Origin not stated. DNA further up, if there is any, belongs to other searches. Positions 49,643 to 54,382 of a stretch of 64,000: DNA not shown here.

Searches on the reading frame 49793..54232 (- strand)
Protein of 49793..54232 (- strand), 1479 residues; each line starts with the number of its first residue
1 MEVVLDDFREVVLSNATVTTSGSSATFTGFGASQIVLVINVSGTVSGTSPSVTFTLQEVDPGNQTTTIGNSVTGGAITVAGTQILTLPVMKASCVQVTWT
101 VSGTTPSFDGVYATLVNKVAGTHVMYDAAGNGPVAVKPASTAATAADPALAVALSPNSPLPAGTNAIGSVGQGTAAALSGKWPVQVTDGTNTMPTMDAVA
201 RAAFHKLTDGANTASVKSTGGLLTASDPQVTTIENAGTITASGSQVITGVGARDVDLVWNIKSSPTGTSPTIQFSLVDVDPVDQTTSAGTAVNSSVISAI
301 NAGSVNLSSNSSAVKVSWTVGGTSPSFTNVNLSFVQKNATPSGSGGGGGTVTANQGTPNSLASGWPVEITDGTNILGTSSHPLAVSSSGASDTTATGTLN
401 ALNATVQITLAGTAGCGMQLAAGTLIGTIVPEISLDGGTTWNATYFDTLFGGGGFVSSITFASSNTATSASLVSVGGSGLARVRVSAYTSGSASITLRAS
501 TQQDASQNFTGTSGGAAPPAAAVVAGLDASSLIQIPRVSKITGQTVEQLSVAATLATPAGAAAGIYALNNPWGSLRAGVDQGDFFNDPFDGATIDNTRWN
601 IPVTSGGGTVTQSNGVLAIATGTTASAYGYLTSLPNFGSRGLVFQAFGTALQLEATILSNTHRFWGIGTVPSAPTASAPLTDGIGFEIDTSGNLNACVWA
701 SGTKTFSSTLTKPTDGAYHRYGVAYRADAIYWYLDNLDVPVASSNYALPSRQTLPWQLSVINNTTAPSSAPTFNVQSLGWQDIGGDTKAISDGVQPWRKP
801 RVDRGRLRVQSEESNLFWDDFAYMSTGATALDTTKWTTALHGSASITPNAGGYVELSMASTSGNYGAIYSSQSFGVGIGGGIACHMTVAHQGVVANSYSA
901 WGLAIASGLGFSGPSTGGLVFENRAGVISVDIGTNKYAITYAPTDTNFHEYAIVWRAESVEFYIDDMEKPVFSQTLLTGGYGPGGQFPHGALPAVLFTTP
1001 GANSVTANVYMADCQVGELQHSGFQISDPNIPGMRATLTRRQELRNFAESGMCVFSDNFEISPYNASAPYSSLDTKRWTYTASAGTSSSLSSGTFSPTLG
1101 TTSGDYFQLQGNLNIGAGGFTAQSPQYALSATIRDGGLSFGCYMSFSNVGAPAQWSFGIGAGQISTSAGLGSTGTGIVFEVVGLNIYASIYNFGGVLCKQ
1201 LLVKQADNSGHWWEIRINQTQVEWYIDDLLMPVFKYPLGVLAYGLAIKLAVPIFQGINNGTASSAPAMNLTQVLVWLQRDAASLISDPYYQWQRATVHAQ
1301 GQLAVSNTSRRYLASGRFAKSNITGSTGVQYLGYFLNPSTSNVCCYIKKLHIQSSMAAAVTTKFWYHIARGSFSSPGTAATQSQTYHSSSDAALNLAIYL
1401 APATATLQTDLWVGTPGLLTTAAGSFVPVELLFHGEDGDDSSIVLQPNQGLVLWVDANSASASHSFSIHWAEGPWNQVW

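Call 43: search_protein_families(library=pfam, proteins=[window:49793-54232:-], max_evalue=0.001)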
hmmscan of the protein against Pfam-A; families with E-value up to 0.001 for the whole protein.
window:49793-54232:- (1479 aa): 1 family
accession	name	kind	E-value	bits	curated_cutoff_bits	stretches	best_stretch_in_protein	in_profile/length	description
PF00722.28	Glyco_hydro_16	-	3.3e-12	46.7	22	1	940-975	103-138/175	Glycosyl hydrolases family 16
